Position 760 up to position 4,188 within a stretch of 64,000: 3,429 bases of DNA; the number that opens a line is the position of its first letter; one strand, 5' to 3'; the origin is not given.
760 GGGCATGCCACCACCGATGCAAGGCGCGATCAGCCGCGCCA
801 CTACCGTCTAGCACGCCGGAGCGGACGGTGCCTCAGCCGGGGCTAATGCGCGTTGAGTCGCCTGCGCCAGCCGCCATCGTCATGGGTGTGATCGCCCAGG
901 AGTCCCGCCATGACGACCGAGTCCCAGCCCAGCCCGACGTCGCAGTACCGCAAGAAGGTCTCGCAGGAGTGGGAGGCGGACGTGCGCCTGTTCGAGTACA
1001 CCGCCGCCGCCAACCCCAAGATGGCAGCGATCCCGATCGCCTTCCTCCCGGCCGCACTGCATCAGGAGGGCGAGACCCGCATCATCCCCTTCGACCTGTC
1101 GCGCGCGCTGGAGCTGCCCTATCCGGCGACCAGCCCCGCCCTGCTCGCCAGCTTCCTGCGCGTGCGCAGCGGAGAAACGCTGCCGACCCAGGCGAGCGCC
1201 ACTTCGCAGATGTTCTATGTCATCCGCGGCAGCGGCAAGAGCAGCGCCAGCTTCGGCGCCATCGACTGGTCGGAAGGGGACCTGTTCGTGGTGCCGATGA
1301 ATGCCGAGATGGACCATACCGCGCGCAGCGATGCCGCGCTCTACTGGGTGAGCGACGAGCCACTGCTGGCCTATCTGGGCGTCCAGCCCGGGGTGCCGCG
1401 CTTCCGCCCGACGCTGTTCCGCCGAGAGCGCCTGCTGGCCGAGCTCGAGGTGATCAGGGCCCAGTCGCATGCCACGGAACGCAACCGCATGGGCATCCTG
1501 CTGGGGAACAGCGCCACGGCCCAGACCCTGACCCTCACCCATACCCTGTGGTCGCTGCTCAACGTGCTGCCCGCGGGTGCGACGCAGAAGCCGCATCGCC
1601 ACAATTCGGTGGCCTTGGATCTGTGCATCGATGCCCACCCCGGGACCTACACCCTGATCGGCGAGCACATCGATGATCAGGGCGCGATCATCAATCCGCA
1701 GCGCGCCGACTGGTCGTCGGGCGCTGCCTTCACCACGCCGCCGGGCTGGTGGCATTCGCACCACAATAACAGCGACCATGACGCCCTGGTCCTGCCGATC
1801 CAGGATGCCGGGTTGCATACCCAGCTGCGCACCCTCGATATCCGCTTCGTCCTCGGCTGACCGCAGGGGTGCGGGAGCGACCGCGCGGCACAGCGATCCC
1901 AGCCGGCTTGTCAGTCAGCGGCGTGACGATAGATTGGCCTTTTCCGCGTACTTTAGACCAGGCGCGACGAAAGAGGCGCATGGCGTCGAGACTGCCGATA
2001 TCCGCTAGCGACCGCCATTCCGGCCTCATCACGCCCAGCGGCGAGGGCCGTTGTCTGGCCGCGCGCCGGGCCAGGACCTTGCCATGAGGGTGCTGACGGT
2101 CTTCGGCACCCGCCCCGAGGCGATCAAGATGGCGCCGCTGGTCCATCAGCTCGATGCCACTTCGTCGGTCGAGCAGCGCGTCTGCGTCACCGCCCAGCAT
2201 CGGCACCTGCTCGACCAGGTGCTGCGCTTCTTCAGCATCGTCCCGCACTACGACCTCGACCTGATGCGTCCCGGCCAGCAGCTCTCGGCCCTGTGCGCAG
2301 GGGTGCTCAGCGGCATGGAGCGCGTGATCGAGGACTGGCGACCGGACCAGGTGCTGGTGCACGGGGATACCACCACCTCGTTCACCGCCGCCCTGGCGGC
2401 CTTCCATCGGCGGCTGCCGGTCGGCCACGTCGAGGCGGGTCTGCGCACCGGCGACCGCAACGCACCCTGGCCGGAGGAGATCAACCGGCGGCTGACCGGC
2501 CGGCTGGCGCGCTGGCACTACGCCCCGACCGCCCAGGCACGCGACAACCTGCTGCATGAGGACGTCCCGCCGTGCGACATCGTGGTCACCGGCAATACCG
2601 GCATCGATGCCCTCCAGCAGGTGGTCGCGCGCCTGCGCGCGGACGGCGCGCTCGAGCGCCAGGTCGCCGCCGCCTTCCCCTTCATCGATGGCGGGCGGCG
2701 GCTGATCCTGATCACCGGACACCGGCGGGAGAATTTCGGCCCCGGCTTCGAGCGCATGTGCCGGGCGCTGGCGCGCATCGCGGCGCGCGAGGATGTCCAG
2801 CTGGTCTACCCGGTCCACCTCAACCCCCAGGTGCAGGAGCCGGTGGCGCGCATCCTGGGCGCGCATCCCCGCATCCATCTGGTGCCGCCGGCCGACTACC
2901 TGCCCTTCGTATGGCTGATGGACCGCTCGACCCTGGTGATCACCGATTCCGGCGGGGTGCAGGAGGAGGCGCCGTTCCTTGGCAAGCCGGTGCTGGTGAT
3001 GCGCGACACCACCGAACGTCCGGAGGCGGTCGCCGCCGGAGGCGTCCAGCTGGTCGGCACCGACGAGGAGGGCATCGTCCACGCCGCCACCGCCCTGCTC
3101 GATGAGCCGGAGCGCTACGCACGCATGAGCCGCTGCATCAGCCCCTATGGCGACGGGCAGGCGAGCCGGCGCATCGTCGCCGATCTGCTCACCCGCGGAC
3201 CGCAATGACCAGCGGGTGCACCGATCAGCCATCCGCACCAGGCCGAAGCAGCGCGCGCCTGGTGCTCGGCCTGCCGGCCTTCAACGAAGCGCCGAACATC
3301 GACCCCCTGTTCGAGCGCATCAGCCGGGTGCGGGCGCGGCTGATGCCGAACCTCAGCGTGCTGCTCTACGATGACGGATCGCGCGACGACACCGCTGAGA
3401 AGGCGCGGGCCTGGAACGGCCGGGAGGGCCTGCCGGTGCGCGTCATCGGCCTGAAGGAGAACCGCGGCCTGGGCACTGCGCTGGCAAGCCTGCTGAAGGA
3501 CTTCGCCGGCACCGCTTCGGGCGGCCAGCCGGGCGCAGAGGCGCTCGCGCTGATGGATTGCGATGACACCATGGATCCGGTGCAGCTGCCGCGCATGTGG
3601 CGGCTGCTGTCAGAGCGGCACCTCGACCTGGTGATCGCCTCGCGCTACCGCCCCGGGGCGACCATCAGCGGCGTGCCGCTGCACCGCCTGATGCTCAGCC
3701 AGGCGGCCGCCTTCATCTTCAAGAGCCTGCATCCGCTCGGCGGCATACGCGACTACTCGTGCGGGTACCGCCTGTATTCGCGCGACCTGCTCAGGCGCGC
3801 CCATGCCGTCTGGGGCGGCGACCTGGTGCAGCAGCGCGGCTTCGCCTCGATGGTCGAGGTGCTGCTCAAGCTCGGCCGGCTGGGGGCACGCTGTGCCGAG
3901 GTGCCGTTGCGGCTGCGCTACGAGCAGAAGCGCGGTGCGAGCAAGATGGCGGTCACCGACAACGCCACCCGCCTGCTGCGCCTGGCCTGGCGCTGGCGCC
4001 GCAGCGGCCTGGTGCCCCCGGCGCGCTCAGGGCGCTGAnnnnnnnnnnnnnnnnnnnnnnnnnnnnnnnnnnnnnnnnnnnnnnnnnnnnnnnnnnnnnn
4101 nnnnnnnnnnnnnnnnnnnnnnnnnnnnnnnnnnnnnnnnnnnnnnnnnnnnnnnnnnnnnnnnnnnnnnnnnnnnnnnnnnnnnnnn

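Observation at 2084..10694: Candidate complete lipid-linked sugar transfer system: WecB + DPM1-like GT2 + flippase + TMTC-like GT-C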

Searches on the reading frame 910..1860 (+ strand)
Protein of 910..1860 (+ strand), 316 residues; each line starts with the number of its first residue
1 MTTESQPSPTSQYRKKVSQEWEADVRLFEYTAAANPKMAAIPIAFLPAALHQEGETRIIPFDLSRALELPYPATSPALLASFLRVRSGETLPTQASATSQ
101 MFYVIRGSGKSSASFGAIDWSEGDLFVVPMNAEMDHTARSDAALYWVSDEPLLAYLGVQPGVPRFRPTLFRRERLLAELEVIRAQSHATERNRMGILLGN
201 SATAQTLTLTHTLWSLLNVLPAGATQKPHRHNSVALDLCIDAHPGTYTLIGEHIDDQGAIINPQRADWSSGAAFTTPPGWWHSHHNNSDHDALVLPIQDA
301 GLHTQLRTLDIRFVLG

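Call 4: search_protein_families(library=pfam, proteins=[window:910-1860:+], max_evalue=0.01)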
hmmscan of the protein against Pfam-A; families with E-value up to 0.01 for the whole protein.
window:910-1860:+ (316 aa): 2 families
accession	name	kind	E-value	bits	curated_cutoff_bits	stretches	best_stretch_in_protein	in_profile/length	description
PF07883.17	Cupin_2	-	5.7e-09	36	27.2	1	84-147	4-67/70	Cupin domain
PF00190.28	Cupin_1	-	0.0019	18.2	22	0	91-132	47-95/151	Cupin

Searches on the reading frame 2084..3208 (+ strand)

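Call 4: search_protein_families(library=pfam, proteins=[window:2084-3208:+], max_evalue=0.01)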
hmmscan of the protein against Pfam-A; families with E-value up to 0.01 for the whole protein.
window:2084-3208:+ (374 aa): 2 families
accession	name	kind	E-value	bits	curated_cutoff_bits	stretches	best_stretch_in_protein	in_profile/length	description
PF02350.25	Epimerase_2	-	1.2e-113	379.9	30.6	1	22-367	2-345/347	UDP-N-acetylglucosamine 2-epimerase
PF13439.12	Glyco_transf_4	-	0.00015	22.3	28.5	1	73-171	59-164/170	Glycosyltransferase Family 4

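Call 5: search_protein_families(library=ncbifam, proteins=[window:2084-3208:+], max_evalue=0.1)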
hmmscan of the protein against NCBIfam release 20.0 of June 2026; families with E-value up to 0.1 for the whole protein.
window:2084-3208:+ (374 aa): 3 families
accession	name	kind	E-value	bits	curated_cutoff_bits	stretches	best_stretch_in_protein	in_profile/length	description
TIGR00236.1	wecB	equivalog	1.1e-144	482.1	210.15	1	1-369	1-363/366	non-hydrolyzing UDP-N-acetylglucosamine 2-epimerase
TIGR03568.1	NeuC_NnaA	equivalog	1.6e-18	66.8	235.9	1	2-366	2-363/365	UDP-N-acetylglucosamine 2-epimerase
NF010135.0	PRK13609.1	equivalog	0.0026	16.8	500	1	221-370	217-367/388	diglucosyl diacylglycerol synthase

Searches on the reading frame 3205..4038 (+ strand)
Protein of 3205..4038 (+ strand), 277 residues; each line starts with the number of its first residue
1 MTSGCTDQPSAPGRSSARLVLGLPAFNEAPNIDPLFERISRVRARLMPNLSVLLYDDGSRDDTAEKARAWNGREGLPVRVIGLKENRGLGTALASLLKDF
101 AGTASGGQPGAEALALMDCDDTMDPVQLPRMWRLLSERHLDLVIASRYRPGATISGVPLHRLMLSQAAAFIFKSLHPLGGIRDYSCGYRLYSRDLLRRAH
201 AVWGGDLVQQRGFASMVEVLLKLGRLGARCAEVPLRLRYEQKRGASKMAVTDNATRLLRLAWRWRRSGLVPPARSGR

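Call 4: search_protein_families(library=pfam, proteins=[window:3205-4038:+], max_evalue=0.01)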
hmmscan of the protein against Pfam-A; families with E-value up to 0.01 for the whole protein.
window:3205-4038:+ (277 aa): 1 family
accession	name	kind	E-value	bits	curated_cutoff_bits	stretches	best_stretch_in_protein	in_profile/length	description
PF00535.33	Glycos_transf_2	-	2.2e-19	70.4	23.3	1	23-197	4-165/168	Glycosyl transferase family 2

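Call 5: search_protein_families(library=ncbifam, proteins=[window:3205-4038:+], max_evalue=0.1)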
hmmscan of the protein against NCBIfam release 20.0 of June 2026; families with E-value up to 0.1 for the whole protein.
window:3205-4038:+ (277 aa): 9 families
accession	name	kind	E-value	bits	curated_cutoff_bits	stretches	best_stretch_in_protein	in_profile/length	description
NF058614.1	PPMAGASynPpgS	equivalog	7.8e-10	38.5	370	1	23-196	6-162/226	polyprenyl-phospho-N-acetylgalactosaminyl synthase PpgS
TIGR03937.1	PgaC_IcaA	equivalog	3.8e-07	29.4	422.3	1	19-96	47-120/407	poly-beta-1,6-N-acetyl-D-glucosamine synthase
TIGR04182.1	glyco_TIGR04182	equivalog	0.00032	20.2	325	1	23-249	6-202/293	S-layer glycoprotein N-glycosyltransferase AglJ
NF007986.1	PRK10714.1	equivalog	0.00044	19.4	529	1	21-195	10-168/316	undecaprenyl-phosphate 4-deoxy-4-formamido-L-arabinose transferase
NF047588.1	GlcsyltransPgfSStrep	equivalog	0.0015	17.8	500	1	21-157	5-131/308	glycosyltransferase PgfS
TIGR04283.1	glyco_like_mftF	equivalog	0.003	17.2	182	1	24-87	6-60/221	TIGR04283 family arsenosugar biosynthesis glycosyltransferase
NF047683.1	TeichurnBiosyTuaG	equivalog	0.0076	15.9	400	1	24-140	13-116/252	teichuronic acid biosynthesis protein TuaG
NF010496.0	PRK13915.1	equivalog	0.021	13.9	262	1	18-69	32-83/307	glucosyl-3-phosphoglycerate synthase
TIGR03469.1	HpnB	hypoth_equivalog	0.044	12.8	379.25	1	19-143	46-168/386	hopene-associated glycosyltransferase HpnB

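Call 35: search_solved_structures(query=window:3205-4038:+, max_evalue=1)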
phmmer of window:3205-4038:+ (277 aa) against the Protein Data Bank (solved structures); distinct sequences matched with E-value up to 1: 13.
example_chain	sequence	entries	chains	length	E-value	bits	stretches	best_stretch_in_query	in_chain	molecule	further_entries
5mlz_A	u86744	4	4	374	3e-13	52.9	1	18-249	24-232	Dolichol monophosphate mannose synthase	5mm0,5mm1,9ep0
5eke_A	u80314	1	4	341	0.0029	20.2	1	16-97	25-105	Uncharacterized glycosyltransferase sll0501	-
5ekp_C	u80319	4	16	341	0.0029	20.2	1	16-97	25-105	Uncharacterized glycosyltransferase sll0501 | Glycosyltransferase sll0501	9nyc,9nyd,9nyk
9nye_A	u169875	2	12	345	0.0029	20.1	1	16-97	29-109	Glycosyltransferase sll0501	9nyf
9bhc_C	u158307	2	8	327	0.023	17.2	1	21-147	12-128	Undecaprenyl-phosphate 4-deoxy-4-formamido-L-arabinose transferase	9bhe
8vxh_A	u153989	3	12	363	0.027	17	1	20-147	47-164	Undecaprenyl-phosphate 4-deoxy-4-formamido-L-arabinose transferase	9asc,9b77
9hwj_A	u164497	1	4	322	0.091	15.2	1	21-133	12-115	Undecaprenyl-phosphate 4-deoxy-4-formamido-L-arabinose transferase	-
9rgv_A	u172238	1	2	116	0.31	13.5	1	74-136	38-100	sc-apCC3-CW1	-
9rgz_A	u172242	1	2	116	0.36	13.3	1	74-132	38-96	sc-apCC3-CW-2NTT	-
4nez_A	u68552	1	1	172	0.44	13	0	207-251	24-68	Engineered protein OR276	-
4ney_A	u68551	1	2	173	0.5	12.8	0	207-251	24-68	Engineered protein OR277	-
8bz8_A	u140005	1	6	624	0.74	12.2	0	46-149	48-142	Glycosyltransferase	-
8bz4_A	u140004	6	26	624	0.74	12.2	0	46-149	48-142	Glycosyltransferase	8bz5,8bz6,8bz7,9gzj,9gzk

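Call 75: search_solved_structures(query=window:3205-4038:+, max_evalue=0.00001, show_alignments=1)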
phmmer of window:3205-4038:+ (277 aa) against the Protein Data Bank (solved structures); distinct sequences matched with E-value up to 0.00001: 1.
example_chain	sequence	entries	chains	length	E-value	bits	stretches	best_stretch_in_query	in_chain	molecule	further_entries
5mlz_A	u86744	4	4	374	3e-13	52.9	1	18-249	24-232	Dolichol monophosphate mannose synthase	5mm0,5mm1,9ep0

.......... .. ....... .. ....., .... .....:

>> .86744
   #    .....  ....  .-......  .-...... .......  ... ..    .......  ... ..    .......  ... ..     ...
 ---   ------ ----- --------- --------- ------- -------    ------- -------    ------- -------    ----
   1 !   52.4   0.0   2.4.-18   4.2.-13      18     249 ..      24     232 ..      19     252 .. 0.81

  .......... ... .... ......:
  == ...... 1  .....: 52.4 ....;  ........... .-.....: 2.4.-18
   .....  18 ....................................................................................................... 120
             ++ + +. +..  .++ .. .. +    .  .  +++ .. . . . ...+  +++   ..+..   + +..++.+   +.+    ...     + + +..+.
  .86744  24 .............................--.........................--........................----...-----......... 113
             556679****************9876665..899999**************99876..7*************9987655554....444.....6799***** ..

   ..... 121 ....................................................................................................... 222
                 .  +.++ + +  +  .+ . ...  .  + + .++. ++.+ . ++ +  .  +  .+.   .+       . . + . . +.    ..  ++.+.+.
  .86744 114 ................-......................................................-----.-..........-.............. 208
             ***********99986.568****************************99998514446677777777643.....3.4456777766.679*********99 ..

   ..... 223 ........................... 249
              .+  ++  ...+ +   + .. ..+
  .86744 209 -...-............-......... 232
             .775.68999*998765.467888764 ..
